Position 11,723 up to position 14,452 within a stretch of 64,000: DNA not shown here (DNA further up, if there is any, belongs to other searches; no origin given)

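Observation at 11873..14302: Single 809-codon ORF fusing an HdrD/GlpC-like Fe-S (CCG-domain) oxidoreductase to a DedA/TVP38 membrane protein plus an extra C-terminal TM domain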

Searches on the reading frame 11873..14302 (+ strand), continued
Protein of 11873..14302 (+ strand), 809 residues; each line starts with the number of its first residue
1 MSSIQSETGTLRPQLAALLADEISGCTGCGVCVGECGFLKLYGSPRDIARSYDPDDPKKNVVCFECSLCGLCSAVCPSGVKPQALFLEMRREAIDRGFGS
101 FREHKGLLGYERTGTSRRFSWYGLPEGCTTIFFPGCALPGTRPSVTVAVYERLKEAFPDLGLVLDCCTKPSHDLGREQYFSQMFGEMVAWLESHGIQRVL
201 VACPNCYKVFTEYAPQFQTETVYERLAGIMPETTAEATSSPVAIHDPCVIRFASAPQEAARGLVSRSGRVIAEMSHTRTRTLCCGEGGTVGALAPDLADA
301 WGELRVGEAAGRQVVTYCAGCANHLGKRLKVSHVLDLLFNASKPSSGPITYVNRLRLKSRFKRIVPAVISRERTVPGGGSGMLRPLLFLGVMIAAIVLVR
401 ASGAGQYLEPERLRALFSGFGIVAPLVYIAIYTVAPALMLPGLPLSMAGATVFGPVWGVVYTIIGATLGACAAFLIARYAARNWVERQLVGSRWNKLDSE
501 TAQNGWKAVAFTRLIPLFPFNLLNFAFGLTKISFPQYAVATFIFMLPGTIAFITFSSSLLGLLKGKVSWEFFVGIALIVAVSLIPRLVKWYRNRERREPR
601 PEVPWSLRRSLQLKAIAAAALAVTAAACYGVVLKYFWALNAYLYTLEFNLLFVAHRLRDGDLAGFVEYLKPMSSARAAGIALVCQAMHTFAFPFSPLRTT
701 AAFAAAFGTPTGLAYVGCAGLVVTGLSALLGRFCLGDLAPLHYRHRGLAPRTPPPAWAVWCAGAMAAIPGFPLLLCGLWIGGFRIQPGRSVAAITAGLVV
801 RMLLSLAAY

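Call 36: fold_search(model_id=the predicted structure, library=pdb)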
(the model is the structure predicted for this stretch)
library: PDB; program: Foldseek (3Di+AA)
matches with E <= 10: 239; with E <= 0.001: 2
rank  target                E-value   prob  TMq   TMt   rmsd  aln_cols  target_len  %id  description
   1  9ojn                  6.5e-11  1.00  0.34  0.36   8.5       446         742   20  Structure of Mycobacterium smegmatis EtfD (released 2025-05-21)
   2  9a6l_A                2.6e-05  1.00  0.23  0.71   3.7       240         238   17  Integrative model of LUTA-LUTB by crosslinking MS and deep learning (released 2024-09-18)
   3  8rvy_b                1.3e-03  1.00  0.22  0.55   5.1       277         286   15  CryoEM structure of the Elp-Hdr complex of Methanothermobacter marburgensis state 1 (composite structure) (released 2025-05-14)
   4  7bkb_B                5.6e-03  1.00  0.21  0.51   8.5       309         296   14  Formate dehydrogenase - heterodisulfide reductase - formylmethanofuran dehydrogenase complex from Methanospirillum hun (released 2021-09-29)
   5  2gzm_B                7.1e-03  1.00  0.16  0.35   9.1       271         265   14  Crystal Structure of the Glutamate Racemase from Bacillus anthracis (released 2007-05-29)
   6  1jfl_A                8.3e-03  1.00  0.15  0.36   9.6       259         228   12  CRYSTAL STRUCTURE DETERMINATION OF ASPARTATE RACEMASE FROM AN ARCHAEA (released 2002-06-05)
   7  2jfq_A                1.1e-02  1.00  0.17  0.37  10.4       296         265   14  Crystal structure of Staphylococcus aureus glutamate racemase in complex with D- Glutamate (released 2007-07-03)
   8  3ist_A                1.5e-02  0.99  0.15  0.32  10.0       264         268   12  Crystal structure of glutamate racemase from Listeria monocytogenes in complex with succinic acid (released 2009-09-22)
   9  3s7z_A                1.6e-02  0.99  0.15  0.37   9.6       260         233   12  Crystal Structure of Putative Aspartate Racemase from Salmonella Typhimurium Complexed with Succinate (released 2011-10-05)
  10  3s81_B                1.9e-02  0.99  0.15  0.37   9.5       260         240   12  Crystal Structure of Putative Aspartate Racemase from Salmonella Typhimurium (released 2011-06-15)
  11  2dx7_A                1.9e-02  0.99  0.15  0.36   9.6       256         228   11  Crystal structure of Pyrococcus horikoshii OT3 aspartate racemase complex with citric acid (released 2007-08-28)
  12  3s81_A                2.3e-02  0.98  0.14  0.35   9.7       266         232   13  Crystal Structure of Putative Aspartate Racemase from Salmonella Typhimurium (released 2011-06-15)
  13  3s7z_B                2.4e-02  0.99  0.15  0.38   9.5       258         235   12  Crystal Structure of Putative Aspartate Racemase from Salmonella Typhimurium Complexed with Succinate (released 2011-10-05)
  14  3s81_D                2.4e-02  0.98  0.15  0.35   9.6       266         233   12  Crystal Structure of Putative Aspartate Racemase from Salmonella Typhimurium (released 2011-06-15)
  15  5hj7_A                2.4e-02  0.98  0.15  0.34   9.1       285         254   10  Glutamate Racemase Mycobacterium tuberculosis (MurI) with bound D-glutamate, 2.3 Angstrom resolution, X-ray diffractio (released 2016-05-25)
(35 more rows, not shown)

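Call 37: search_solved_structures(query=A1, max_evalue=0.01, show_alignments=1)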
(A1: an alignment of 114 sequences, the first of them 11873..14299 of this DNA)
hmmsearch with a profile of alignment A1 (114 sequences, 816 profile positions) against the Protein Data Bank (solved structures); distinct sequences matched with E-value up to 0.01: 8.
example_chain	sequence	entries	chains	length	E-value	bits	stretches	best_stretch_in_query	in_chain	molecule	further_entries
9ojn_A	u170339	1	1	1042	6e-17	64.7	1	131-322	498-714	Iron-sulfur-binding reductase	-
8rvv_B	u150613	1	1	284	0.00018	23.5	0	233-322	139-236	H(2):CoB-CoM heterodisulfide,ferredoxin reductase subunit B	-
8rvu_b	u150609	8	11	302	0.00022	23.1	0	233-322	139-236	H(2):CoB-CoM heterodisulfide,ferredoxin reductase subunit B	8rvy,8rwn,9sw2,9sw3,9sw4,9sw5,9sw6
9sfi_C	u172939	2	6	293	0.00026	22.9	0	253-332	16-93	H(2)/formate:CoB-CoM heterodisulfide,ferredoxin reductase subunit B2 | Heterodisulfide reductase subunit B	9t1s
7bkb_C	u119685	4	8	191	0.0017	20.2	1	10-98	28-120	CoB--CoM heterodisulfide reductase subunit C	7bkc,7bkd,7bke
1kf6_B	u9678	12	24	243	0.002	20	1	9-85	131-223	FUMARATE REDUCTASE IRON-SULFUR PROTEIN | Fumarate reductase iron-sulfur subunit | Fumarate reductase (Anaerobic), Fe-S subunit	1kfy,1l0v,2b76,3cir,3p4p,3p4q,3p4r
5odc_B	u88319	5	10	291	0.0045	18.8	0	222-320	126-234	Heterodisulfide reductase, subunit B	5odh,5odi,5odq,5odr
5odc_C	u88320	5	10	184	0.0053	18.6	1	22-104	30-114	Heterodisulfide reductase, subunit C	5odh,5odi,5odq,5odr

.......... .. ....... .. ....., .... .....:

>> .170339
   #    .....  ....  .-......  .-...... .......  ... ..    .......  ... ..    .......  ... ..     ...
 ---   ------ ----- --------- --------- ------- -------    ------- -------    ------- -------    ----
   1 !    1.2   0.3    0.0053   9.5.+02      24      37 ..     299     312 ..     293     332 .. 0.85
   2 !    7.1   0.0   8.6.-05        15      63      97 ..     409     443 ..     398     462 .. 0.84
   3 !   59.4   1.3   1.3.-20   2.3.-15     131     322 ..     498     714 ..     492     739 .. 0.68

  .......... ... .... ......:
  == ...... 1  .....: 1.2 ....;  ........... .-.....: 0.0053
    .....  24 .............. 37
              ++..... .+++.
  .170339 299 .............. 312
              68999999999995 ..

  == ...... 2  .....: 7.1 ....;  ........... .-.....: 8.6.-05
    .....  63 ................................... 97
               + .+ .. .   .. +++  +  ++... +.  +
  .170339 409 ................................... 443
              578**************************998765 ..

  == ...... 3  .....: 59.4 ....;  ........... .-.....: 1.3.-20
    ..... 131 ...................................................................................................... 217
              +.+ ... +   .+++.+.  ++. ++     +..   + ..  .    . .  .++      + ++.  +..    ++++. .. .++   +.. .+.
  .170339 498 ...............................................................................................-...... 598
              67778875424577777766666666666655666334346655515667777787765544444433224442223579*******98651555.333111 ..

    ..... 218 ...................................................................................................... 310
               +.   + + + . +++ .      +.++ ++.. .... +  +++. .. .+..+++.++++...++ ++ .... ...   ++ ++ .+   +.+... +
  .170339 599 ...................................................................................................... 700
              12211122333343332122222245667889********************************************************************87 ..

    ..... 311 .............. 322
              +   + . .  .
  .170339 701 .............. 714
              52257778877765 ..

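Call 47: find_related_loci(query=A1, collection=genome_contigs, flank=10000)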
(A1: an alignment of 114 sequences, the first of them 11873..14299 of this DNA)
Query A1 (809 aa) in genome_contigs; peptide patterns used: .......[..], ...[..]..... (x = any residue, [..] = any of these).
599 stretches matched a pattern (row limit reached: there are more); 563 encode a relative of the query (tblastn E <= 1e-3); the best 80 are kept; 80 distinct loci.
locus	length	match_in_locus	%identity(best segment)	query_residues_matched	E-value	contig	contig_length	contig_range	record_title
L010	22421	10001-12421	72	1-806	0e+0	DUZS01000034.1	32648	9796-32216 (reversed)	MAG TPA_asm: Desulfuromonadales bacterium isolate MAG_21600_9_004 Ga0194059_1000166, whole genome shotgun sequence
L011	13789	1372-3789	67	1-808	0e+0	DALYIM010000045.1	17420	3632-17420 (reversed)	MAG TPA_asm: Desulfuromonadaceae bacterium isolate CTOTU46591 NODE_115_length_17420_cov_8.605989, whole genome shotgun s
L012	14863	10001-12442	48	5-804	0e+0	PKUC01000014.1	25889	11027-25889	MAG: Desulfuromonas sp. isolate BM508 sc_1074, whole genome shotgun sequence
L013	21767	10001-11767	55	15-594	0e+0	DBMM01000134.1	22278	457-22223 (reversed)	MAG TPA_asm: Geobacter sp. UBA698 UBA698_contig_3726, whole genome shotgun sequence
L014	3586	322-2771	53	13-803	0e+0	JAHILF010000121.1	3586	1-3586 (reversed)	MAG: Proteobacteria bacterium isolate KR13_N2.mb.116 KR13_N2.mb.116_k141_272167, whole genome shotgun sequence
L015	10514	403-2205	53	5-601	0e+0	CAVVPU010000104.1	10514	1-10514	MAG: uncultured delta proteobacterium isolate MFD02138.bin.2.7 genome assembly, contig: contig_138691, whole genome shot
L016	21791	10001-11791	53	14-601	0e+0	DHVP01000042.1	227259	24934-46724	MAG TPA_asm: Deltaproteobacteria bacterium UBA5205 UBA5205_contig_7486, whole genome shotgun sequence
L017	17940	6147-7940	54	12-603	0e+0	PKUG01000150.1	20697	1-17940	MAG: Desulfuromonas sp. isolate BM522 sc_1510, whole genome shotgun sequence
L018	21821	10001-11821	51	2-602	0e+0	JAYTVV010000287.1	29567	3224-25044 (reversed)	MAG: Geobacteraceae bacterium isolate GFS_5743 GFS_5743_286, whole genome shotgun sequence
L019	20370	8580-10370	52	14-601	0e+0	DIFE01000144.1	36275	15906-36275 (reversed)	MAG TPA_asm: Deltaproteobacteria bacterium UBA5756 UBA5756_contig_30532, whole genome shotgun sequence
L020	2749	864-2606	55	24-595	0e+0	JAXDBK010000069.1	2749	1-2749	MAG: Syntrophorhabdus sp. isolate POMEDNA-B16 Raw2_k127_651738, whole genome shotgun sequence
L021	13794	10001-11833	52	8-608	0e+0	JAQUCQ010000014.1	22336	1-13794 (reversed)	MAG: Desulfuromonadaceae bacterium isolate STCSWMC_134 NODE_5591_length_22336_cov_3.184430_ST_CSWMC, whole genome shotgu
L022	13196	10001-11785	51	12-595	0e+0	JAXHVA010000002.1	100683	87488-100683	MAG: Thermodesulfobacteriota bacterium isolate MAG65_tar_biofilm MAG65_2, whole genome shotgun sequence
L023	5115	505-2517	50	11-667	0e+0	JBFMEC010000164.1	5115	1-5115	MAG: Nitrospirota bacterium isolate MAG235 MAG235_164, whole genome shotgun sequence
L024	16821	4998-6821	49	2-602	0e+0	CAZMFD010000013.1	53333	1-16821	MAG TPA_asm: uncultured Geobacteraceae bacterium isolate binchicken_co13_453 genome assembly, contig: NODE_542_length_53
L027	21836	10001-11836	51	1-601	0e+0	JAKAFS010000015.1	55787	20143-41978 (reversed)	MAG: Deltaproteobacteria bacterium isolate WY2.bin112 NODE_720_length_55787_cov_1.649317, whole genome shotgun sequence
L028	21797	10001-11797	52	6-595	0e+0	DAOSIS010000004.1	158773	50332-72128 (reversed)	MAG TPA_asm: Syntrophales bacterium isolate AMR_MDS_1695 NODE_76_length_158773_cov_8.932232, whole genome shotgun sequen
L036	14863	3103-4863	53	19-595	0e+0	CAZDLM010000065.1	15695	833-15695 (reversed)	MAG TPA_asm: uncultured Syntrophaceae bacterium isolate SRP263991_co1_532 genome assembly, contig: NODE_5680_length_1569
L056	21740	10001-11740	52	26-595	0e+0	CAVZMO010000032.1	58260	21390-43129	MAG: Thermodesulfovibrionales bacterium isolate MFD04408.bin.2.178 genome assembly, contig: contig_28854, whole genome s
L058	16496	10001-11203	45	11-398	5e-114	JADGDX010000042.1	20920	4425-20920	MAG: Desulfuromusa sp. isolate BB21 NODE_42_length_20920_cov_7.854004, whole genome shotgun sequence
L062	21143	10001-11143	48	10-382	2e-110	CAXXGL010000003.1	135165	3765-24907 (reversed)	MAG: Geopsychrobacteraceae bacterium isolate 8b9bb483-88ce-455b-a6f7-e8eba1be465c genome assembly, contig: contig_3, who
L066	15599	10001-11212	43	6-403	3e-106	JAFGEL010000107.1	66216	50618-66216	MAG: Desulfuromonadales bacterium isolate Zod_Metabat.1226 k87_13604194, whole genome shotgun sequence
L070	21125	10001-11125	46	7-375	1e-102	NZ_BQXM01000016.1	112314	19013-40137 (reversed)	Desulforhabdus sp. TSK scaffold016, whole genome shotgun sequence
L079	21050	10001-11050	45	13-363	1e-97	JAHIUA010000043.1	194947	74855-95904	MAG: Proteobacteria bacterium isolate MM_PC_MetaG.mb.230 MM_PC_MetaG.mb.230_k141_676095, whole genome shotgun sequence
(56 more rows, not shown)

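Call 72: list_cluster_members(proteins=[window:11873-14299:+, window:11460-11873:+])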
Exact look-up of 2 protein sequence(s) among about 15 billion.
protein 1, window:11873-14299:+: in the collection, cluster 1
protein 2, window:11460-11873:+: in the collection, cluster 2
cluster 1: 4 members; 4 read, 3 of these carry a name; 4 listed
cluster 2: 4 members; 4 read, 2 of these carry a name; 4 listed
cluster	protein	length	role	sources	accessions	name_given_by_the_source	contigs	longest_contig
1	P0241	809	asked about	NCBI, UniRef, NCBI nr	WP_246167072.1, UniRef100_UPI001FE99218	VTT domain-containing protein [Oryzomonas japonica] | VTT domain-containing protein n=1 Tax=Oryzomonas japonica TaxID=2603858 ...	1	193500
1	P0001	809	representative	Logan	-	-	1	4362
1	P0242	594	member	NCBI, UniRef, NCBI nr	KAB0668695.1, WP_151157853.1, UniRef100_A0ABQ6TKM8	hypothetical protein F6V30_15260 [Oryzomonas sagensis] | 4Fe-4S ferredoxin-type domain-containing protein n=1 Tax=Oryzomonas sagensis ... | VTT domain-containing protein [Oryzomonas sagensis]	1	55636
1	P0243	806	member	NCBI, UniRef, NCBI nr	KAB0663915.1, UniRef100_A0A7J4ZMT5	hypothetical protein F6V25_15670 [Oryzomonas japonica] | 4Fe-4S ferredoxin-type domain-containing protein n=1 Tax=Oryzomonas japonica ...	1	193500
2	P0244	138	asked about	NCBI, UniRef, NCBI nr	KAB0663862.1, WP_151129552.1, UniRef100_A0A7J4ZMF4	rhodanese-like domain-containing protein [Oryzomonas japonica] | Rhodanese-like domain-containing protein n=1 Tax=Oryzomonas japonica TaxID=2603858 ...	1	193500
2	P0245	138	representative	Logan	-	-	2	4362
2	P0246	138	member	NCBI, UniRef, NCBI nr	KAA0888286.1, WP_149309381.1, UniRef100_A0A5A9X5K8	rhodanese-like domain-containing protein [Oryzomonas rubra] | Rhodanese domain-containing protein n=1 Tax=Oryzomonas rubra TaxID=2509454 ...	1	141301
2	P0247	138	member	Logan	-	-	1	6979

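Call 74: find_encoding_contigs(protein=P0242, flank=4000, max_places=1)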
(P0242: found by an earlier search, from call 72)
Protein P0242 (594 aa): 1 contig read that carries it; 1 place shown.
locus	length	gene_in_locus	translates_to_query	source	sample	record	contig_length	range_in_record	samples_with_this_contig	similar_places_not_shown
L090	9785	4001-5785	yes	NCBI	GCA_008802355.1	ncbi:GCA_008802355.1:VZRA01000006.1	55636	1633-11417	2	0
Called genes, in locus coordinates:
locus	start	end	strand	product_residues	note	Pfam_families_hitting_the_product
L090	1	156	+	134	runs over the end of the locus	-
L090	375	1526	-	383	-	PF00155:Aminotran_1_2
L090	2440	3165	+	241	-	PF05951:Peptidase_M15_2, PF08291:Peptidase_M15_3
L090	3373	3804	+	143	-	PF03061:4HBT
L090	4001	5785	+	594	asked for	PF13183:Fer4_8, PF13534:Fer4_17, PF02754:CCG (weak), PF09335:VTT_dom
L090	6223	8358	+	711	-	PF09084:NMT1, PF00989:PAS, PF08448:PAS_4, PF13188:PAS_8 (weak), PF13426:PAS_9, PF08447:PAS_3, PF00990:GGDEF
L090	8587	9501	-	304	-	PF01180:DHO_dh, PF01207:Dus (faint), PF03060:NMO (weak)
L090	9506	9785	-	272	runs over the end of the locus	PF00175:NAD_binding_1, PF10418:DHODB_Fe-S_bind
